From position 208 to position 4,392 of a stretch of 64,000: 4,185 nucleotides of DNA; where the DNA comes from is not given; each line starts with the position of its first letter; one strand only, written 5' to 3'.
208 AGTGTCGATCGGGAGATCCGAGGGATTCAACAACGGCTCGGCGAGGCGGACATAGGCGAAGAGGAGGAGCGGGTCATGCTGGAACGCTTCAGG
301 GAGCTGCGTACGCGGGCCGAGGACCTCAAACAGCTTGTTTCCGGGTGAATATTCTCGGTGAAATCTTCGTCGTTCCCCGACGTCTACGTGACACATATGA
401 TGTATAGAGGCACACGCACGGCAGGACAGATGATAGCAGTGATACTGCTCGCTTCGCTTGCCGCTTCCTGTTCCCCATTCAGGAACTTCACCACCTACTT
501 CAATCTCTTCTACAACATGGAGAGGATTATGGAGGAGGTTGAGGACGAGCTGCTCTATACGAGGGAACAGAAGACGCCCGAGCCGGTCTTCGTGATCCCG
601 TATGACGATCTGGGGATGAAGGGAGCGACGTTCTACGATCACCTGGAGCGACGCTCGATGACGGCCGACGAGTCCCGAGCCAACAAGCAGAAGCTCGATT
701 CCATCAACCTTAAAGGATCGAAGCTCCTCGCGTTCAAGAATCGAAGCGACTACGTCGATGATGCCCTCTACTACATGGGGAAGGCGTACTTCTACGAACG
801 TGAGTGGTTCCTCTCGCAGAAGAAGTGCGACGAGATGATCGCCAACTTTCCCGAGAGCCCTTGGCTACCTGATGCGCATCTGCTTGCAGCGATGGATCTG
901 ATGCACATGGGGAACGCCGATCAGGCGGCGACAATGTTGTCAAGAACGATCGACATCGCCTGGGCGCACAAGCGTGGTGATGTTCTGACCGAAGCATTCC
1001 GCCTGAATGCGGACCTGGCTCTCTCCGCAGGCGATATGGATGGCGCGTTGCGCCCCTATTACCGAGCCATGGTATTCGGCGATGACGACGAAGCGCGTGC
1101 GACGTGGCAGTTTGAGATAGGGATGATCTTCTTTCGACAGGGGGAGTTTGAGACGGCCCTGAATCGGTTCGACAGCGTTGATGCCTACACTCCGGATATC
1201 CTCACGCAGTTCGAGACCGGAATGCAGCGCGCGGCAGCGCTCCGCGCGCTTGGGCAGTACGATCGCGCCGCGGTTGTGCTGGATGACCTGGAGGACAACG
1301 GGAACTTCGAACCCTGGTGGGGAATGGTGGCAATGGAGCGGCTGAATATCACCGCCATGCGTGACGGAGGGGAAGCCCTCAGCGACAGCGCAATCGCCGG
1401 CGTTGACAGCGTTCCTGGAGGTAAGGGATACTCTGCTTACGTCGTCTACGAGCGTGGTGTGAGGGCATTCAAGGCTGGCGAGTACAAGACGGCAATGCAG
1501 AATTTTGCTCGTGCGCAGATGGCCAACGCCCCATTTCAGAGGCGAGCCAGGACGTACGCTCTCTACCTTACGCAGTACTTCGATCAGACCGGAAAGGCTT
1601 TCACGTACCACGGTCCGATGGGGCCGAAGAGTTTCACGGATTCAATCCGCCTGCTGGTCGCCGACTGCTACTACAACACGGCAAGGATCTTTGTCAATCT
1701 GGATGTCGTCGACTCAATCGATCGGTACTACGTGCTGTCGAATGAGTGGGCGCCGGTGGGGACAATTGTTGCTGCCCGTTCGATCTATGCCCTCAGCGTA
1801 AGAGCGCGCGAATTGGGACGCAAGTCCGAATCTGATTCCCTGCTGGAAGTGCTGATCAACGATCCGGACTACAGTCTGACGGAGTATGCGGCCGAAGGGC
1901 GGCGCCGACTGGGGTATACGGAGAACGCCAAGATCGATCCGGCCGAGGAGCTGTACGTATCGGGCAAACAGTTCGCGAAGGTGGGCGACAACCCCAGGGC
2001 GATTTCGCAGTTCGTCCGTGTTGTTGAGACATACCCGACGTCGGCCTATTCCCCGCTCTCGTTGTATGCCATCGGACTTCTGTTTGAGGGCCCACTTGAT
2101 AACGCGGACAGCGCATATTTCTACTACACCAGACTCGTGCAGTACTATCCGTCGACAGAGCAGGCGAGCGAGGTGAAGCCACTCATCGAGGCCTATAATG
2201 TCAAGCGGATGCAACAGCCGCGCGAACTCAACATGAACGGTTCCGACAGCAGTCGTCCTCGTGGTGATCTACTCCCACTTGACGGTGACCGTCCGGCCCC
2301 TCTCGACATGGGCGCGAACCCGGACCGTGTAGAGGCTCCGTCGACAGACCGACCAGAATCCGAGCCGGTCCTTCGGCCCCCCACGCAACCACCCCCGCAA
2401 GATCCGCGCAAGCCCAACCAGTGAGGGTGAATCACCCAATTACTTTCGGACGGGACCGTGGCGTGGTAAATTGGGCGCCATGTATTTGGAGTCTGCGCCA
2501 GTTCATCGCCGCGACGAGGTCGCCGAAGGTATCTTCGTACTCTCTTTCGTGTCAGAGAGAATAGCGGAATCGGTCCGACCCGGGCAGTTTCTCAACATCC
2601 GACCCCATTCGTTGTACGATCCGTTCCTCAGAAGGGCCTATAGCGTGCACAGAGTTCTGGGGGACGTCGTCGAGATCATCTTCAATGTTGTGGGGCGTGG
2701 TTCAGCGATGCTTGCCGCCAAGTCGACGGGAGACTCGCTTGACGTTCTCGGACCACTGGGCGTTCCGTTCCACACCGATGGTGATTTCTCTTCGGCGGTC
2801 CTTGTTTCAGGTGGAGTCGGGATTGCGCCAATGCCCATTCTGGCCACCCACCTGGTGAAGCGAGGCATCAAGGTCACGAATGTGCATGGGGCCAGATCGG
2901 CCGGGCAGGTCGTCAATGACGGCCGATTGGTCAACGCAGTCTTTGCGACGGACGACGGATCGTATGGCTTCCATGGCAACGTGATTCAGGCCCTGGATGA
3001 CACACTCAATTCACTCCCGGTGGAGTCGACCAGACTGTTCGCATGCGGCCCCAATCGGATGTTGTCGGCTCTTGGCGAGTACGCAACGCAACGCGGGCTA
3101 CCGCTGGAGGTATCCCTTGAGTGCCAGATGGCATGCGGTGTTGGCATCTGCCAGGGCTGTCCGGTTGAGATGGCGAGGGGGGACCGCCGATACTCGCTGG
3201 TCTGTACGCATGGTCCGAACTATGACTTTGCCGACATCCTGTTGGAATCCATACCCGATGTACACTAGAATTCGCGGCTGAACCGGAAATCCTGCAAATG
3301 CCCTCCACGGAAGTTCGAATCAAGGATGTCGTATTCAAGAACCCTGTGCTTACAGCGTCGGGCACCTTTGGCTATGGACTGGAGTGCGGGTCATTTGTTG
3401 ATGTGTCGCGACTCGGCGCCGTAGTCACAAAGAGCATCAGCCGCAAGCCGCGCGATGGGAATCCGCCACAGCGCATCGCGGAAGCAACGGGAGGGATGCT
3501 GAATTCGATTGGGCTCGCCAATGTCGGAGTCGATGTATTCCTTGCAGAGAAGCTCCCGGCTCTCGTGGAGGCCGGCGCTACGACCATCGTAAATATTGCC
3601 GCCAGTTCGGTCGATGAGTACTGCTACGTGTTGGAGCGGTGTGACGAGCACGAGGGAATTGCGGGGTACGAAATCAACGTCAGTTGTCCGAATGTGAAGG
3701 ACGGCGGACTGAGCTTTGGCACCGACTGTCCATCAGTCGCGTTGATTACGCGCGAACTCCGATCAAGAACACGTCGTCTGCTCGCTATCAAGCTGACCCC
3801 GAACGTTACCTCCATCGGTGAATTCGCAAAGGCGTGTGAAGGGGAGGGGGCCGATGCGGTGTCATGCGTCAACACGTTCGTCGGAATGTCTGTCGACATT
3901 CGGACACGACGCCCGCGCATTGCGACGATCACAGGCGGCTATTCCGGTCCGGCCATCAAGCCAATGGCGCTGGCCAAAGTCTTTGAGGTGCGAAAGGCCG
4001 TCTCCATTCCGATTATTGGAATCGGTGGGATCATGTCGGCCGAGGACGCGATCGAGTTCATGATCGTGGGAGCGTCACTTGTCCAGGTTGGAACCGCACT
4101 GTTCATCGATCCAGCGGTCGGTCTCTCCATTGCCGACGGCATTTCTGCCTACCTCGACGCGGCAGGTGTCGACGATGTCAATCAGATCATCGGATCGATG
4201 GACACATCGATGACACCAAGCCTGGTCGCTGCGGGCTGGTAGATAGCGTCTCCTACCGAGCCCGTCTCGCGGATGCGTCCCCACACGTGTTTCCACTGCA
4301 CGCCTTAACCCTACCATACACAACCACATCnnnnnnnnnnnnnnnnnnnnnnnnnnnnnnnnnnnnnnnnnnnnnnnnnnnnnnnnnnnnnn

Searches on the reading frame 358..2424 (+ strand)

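Call 41: search_protein_families(library=pfam, proteins=[window:358-2424:+], max_evalue=0.0001)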
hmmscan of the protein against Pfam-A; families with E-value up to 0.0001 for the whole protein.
window:358-2424:+ (688 aa): 7 families
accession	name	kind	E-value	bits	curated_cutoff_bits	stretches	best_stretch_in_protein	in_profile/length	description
PF13174.12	TPR_6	-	1.5e-13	50.8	26.3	0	135-167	1-33/33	Tetratricopeptide repeat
PF07719.23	TPR_2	-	1.6e-10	40.7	27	0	361-386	2-27/34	Tetratricopeptide repeat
PF13428.12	TPR_14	-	3.4e-07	30.7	23.5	0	289-321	5-38/44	Tetratricopeptide repeat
PF13424.12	TPR_12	-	6.4e-06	26.7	30.1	0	239-271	36-68/77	Tetratricopeptide repeat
PF14559.12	TPR_19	-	3.9e-05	24.3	25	0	259-324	2-65/68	Tetratricopeptide repeat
PF00515.34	TPR_1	-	4.3e-05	23.6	27.8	0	252-268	5-21/34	Tetratricopeptide repeat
PF13525.12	YfiO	-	7.2e-05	23.1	25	0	528-566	4-42/203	Outer membrane lipoprotein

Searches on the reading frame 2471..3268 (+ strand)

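Call 83: search_protein_families(library=ncbifam, proteins=[window:2471-3268:+], max_evalue=1)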
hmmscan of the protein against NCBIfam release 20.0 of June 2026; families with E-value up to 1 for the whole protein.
window:2471-3268:+ (265 aa): 21 families
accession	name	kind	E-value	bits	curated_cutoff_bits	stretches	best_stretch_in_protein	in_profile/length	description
NF000799.0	PRK00054.1-4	equivalog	1.5e-43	148.7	314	1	11-257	9-257/258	dihydroorotate dehydrogenase electron transfer subunit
NF004862.0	PRK06222.1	subfamily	2e-36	125.9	220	1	11-254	4-246/281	sulfide/dihydroorotate dehydrogenase-like FAD/NAD-binding protein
NF000798.0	PRK00054.1-3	equivalog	8.6e-36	123.8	219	1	10-257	9-243/244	dihydroorotate dehydrogenase electron transfer subunit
NF009414.0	PRK12778.1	equivalog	1.5e-33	116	1103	1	13-254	6-246/752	bifunctional dihydroorotate dehydrogenase B NAD binding subunit/NADPH-dependent glutamate synthase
NF000797.0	PRK00054.1-2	equivalog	2.8e-33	115.3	270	1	4-256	12-265/267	dihydroorotate dehydrogenase electron transfer subunit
NF000796.0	PRK00054.1-1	equivalog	1e-32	113.4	224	1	34-255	28-234/254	dihydroorotate dehydrogenase electron transfer subunit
NF009413.0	PRK12775.1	equivalog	1.7e-22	79.1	1895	1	12-253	5-245/1006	putative trifunctional 2-polyprenylphenol hydroxylase/glutamate synthase subunit beta/ferritin domain-containing protein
NF009415.0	PRK12779.1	equivalog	1.2e-16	59.8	1519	1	13-252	655-914/944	putative bifunctional glutamate synthase subunit beta/2-polyprenylphenol hydroxylase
NF006220.0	PRK08345.1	subfamily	1.3e-14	54.1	395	2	181-257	212-288/294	cytochrome-c3 hydrogenase subunit gamma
NF040835.1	sulfhyd_HydG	equivalog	2.5e-10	40.1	650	2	166-257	196-285/292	NADPH-dependent hydrogenase/sulfhydrogenase 1 subunit gamma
TIGR02911.1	sulfite_red_B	equivalog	5.7e-10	38.7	288.6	1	33-254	29-254/261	anaerobic sulfite reductase subunit AsrB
NF045803.1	MethMoxFADbindMmoC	equivalog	7.8e-10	38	500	2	30-126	135-233/343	aromatic/alkene monooxygenase hydroxylase FAD-binding subunit MmoC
NF040830.1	sulfhyd_ShyC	equivalog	1.7e-09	37.3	600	2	18-126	20-128/288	NAD(P)-dependent hydrogenase/sulfhydrogenase 2 subunit gamma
NF004470.0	PRK05802.1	equivalog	2.4e-09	36.6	313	1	10-236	69-307/330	sulfide/dihydroorotate dehydrogenase-like FAD/NAD-binding protein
NF040810.1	BenC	equivalog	2.5e-07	30.2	430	1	21-210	119-320/333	benzoate 1,2-dioxygenase electron transfer component BenC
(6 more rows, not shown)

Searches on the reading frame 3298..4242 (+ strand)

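Call 83: search_protein_families(library=ncbifam, proteins=[window:3298-4242:+], max_evalue=1)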
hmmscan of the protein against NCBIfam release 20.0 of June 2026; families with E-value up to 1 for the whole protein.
window:3298-4242:+ (314 aa): 31 families (the best 25 are shown)
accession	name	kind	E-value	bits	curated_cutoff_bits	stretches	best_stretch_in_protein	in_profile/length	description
NF005574.0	PRK07259.1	equivalog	1.4e-111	372.3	269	1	3-301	4-302/304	dihydroorotate dehydrogenase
TIGR01037.2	pyrD_sub1_fam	subfamily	2.5e-94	315.7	270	1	5-299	2-297/300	dihydroorotate dehydrogenase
NF041011.1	dihydoor_dh_Arch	equivalog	6.2e-55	186.3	330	1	6-300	1-286/289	dihydroorotate dehydrogenase PyrD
NF002702.0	PRK02506.1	equivalog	5.6e-39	134.1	301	1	3-301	3-309/313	dihydroorotate oxidase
NF006183.0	PRK08318.1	equivalog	2.3e-36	125.5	335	1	97-306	103-324/422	NAD-dependent dihydropyrimidine dehydrogenase subunit PreA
NF003652.0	PRK05286.2-5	equivalog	5.9e-23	81.6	267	1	6-294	53-352/353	quinone-dependent dihydroorotate dehydrogenase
NF003651.0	PRK05286.2-4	equivalog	1.7e-20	73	448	1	5-300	63-374/377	quinone-dependent dihydroorotate dehydrogenase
NF003645.0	PRK05286.1-2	equivalog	4e-20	72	366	1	6-302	48-355/359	quinone-dependent dihydroorotate dehydrogenase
NF003650.0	PRK05286.2-3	equivalog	1.9e-19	69.9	477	1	7-301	76-388/393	quinone-dependent dihydroorotate dehydrogenase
TIGR01036.1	pyrD_sub2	equivalog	3.6e-19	68.8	200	1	5-300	47-353/356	dihydroorotate dehydrogenase (quinone)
NF003646.0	PRK05286.1-4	equivalog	6.5e-17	61.3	457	1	6-269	47-322/341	quinone-dependent dihydroorotate dehydrogenase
NF003647.0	PRK05286.1-5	equivalog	1.2e-16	60.5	619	1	4-299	49-351/354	quinone-dependent dihydroorotate dehydrogenase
NF003644.0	PRK05286.1-1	equivalog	9.4e-15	54.5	418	1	3-268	44-321/336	quinone-dependent dihydroorotate dehydrogenase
NF003648.0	PRK05286.2-1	equivalog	1.8e-14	53.4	433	1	45-302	91-356/360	quinone-dependent dihydroorotate dehydrogenase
NF005741.0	PRK07565.1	subfamily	1.2e-13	50.9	303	1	149-307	156-312/335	dihydroorotate dehydrogenase-like protein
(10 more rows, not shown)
